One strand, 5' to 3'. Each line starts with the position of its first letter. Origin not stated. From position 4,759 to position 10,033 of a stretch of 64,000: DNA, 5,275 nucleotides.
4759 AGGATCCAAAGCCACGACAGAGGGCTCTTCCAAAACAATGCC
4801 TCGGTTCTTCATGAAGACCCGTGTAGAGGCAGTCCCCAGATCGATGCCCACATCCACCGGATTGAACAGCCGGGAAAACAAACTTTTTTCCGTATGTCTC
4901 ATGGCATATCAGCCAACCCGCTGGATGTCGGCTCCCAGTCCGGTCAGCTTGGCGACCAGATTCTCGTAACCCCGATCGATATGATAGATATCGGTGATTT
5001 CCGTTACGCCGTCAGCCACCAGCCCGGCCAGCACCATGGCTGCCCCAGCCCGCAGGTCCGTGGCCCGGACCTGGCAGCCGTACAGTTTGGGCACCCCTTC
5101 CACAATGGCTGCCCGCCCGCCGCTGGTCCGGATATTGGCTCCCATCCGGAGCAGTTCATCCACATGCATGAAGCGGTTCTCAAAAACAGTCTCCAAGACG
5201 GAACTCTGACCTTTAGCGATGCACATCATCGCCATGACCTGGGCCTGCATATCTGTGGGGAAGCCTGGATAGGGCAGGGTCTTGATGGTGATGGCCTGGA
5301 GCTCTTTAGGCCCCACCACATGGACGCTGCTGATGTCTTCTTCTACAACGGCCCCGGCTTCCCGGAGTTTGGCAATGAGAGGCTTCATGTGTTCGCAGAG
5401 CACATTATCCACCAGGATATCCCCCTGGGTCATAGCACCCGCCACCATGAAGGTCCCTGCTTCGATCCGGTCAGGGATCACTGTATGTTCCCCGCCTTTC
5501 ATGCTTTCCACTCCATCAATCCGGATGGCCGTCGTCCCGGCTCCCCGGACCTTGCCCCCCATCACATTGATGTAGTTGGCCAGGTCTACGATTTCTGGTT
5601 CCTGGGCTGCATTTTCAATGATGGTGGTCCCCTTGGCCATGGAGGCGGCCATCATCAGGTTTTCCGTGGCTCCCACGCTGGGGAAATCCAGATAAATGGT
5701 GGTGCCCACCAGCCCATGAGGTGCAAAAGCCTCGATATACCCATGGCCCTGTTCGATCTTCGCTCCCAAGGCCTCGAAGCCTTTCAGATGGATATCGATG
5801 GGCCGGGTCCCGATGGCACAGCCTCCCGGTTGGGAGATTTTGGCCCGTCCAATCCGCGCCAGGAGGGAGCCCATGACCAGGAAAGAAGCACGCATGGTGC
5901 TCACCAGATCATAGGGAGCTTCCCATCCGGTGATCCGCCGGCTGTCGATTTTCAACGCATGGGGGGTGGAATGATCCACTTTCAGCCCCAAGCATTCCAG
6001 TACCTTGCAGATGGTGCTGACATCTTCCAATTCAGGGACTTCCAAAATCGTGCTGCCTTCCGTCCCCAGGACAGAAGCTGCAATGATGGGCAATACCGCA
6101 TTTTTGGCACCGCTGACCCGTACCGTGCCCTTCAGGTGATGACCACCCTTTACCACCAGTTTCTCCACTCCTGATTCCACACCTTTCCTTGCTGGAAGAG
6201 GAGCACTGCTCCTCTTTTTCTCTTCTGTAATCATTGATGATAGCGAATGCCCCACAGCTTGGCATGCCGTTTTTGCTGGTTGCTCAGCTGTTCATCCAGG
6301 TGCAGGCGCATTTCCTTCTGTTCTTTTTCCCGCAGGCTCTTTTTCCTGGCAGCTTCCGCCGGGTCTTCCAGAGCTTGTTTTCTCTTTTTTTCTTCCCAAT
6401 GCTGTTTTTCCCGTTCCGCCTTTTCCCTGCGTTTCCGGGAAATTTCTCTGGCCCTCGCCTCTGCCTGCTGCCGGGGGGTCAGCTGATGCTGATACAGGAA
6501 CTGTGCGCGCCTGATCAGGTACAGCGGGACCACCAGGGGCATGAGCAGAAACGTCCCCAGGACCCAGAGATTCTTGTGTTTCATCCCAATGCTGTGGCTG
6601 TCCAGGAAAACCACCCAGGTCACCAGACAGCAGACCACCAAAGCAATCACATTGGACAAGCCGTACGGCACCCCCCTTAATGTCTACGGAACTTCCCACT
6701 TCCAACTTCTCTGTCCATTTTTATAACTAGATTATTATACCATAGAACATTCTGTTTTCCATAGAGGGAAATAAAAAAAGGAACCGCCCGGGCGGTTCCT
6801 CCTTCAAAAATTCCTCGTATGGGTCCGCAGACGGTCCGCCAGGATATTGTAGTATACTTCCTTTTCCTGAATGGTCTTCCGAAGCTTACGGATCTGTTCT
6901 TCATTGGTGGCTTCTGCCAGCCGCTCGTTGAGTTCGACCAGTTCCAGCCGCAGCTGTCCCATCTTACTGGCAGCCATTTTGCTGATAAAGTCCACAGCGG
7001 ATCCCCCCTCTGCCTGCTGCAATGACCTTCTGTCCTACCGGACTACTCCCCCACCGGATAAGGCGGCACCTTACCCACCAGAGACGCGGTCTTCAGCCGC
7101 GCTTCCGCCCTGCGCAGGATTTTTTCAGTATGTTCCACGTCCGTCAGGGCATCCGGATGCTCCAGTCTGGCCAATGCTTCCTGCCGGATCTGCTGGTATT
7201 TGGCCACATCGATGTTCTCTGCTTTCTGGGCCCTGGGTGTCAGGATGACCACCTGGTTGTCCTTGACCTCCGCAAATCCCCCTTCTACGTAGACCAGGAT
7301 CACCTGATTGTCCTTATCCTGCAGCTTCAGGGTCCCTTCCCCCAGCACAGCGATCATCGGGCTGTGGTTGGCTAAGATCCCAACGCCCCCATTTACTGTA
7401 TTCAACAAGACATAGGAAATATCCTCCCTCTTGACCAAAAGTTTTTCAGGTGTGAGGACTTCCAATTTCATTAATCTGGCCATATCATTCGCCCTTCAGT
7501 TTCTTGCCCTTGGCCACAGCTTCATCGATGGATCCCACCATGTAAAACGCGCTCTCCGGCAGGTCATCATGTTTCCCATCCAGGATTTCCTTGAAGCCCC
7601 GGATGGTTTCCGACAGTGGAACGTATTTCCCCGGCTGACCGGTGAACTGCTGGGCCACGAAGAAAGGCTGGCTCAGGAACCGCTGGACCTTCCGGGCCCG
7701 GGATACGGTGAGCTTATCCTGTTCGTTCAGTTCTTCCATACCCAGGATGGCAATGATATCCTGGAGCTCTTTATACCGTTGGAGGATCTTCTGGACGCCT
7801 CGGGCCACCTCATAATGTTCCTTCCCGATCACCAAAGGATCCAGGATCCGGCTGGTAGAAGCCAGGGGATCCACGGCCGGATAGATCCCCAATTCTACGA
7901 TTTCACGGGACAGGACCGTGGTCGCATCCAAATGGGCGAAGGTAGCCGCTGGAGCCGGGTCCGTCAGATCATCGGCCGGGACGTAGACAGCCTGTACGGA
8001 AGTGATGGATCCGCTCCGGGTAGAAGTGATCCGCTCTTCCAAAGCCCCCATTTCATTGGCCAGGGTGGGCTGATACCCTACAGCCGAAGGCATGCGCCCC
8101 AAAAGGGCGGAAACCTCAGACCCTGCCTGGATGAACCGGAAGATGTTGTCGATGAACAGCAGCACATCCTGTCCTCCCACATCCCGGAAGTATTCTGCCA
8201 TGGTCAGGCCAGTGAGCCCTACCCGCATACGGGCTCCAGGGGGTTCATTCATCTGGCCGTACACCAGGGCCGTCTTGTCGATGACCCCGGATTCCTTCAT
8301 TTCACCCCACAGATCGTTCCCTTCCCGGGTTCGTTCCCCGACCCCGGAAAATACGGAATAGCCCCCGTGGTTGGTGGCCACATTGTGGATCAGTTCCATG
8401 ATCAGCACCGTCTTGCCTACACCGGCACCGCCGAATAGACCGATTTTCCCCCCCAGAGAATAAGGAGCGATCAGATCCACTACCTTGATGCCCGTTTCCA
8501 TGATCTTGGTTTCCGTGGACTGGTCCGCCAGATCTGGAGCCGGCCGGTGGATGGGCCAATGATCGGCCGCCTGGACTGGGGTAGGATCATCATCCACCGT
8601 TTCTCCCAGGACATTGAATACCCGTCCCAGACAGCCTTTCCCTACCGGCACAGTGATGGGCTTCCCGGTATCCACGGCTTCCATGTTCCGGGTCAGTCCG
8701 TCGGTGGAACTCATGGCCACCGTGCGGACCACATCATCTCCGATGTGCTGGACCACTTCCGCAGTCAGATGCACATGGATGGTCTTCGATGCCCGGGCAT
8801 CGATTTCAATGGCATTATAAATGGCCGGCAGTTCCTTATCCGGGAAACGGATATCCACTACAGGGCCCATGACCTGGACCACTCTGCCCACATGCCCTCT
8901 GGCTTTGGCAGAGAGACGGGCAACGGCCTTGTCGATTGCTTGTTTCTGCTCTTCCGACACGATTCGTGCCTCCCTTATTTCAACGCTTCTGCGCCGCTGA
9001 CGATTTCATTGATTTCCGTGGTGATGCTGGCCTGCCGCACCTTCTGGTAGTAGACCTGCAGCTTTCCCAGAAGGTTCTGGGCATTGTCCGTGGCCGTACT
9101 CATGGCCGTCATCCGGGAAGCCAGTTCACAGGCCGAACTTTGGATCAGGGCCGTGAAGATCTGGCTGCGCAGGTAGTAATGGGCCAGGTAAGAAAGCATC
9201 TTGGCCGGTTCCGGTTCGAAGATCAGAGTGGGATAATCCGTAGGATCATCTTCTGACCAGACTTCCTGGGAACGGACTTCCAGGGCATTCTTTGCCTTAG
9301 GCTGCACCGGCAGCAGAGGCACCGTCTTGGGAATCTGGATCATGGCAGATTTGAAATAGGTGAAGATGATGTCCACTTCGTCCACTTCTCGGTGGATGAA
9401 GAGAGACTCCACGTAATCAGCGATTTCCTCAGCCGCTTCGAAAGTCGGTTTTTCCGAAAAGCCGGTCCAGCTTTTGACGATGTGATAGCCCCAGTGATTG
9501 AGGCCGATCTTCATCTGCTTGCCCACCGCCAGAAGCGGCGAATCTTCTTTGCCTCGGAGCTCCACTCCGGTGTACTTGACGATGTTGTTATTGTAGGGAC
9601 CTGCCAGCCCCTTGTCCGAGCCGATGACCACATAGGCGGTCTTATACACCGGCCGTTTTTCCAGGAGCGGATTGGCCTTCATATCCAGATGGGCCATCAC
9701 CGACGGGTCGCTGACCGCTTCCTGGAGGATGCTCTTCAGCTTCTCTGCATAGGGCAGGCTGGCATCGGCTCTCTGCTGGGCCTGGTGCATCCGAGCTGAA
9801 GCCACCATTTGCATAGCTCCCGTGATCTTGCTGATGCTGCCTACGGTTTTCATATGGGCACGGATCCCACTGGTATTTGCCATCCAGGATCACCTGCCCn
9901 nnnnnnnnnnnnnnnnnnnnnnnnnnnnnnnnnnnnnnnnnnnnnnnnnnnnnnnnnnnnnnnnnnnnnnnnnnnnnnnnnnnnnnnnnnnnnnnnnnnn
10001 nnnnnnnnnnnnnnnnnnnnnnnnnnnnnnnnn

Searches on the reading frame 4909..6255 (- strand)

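Call 68: search_protein_families(library=pfam, proteins=[window:4909-6255:-], max_evalue=0.00001)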
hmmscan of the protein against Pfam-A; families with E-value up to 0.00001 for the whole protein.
window:4909-6255:- (448 aa): 1 family
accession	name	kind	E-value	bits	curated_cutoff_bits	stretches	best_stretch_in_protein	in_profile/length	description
PF00275.25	EPSP_synthase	-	3.4e-104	349.3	22.8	1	36-437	2-417/417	EPSP synthase (3-phosphoshikimate 1-carboxyvinyltransferase)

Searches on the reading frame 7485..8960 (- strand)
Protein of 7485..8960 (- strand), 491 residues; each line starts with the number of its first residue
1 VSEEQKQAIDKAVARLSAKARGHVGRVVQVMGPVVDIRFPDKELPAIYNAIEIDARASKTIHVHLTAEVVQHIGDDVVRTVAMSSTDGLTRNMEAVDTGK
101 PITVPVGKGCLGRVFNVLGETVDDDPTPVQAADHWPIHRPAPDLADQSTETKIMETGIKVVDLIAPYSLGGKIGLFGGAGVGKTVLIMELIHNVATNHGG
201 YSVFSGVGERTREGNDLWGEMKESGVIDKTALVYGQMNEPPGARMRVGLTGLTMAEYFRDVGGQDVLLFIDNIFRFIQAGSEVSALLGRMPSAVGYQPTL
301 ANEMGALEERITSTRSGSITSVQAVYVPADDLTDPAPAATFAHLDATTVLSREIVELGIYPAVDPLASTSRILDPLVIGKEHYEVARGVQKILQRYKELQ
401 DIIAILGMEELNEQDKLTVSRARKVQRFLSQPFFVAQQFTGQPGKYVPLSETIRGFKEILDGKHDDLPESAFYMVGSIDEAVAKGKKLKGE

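Call 68: search_protein_families(library=pfam, proteins=[window:7485-8960:-], max_evalue=0.00001)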
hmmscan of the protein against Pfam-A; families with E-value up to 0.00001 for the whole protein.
window:7485-8960:- (491 aa): 3 families
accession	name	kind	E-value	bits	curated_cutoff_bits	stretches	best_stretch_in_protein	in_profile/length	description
PF00006.31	ATP-synt_ab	-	4.5e-71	239.3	29.5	1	157-370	1-213/213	ATP synthase alpha/beta family, nucleotide-binding domain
PF02874.29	ATP-synt_ab_N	-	1.9e-17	64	20.9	1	27-99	1-69/69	ATP synthase alpha/beta family, beta-barrel domain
PF22919.1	ATP-synt_VA_C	-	4.5e-17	62.4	24.7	1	378-462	8-95/101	C-terminal domain of V and A type ATP synthase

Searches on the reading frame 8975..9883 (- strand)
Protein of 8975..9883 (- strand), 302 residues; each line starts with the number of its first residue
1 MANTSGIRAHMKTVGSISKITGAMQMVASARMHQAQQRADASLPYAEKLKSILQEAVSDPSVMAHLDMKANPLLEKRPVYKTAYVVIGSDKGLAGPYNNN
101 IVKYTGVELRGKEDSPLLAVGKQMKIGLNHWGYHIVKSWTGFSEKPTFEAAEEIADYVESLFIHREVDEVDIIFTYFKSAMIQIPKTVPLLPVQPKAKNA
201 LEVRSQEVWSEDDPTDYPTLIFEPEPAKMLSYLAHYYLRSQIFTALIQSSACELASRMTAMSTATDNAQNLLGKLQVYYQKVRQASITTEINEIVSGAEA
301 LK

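Call 68: search_protein_families(library=pfam, proteins=[window:8975-9883:-], max_evalue=0.00001)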
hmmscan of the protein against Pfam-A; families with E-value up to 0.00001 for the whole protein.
window:8975-9883:- (302 aa): 1 family
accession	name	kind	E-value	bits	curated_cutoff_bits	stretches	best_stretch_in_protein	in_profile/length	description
PF00231.24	ATP-synt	-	1.2e-85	288.2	39.9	1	5-301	3-285/285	ATP synthase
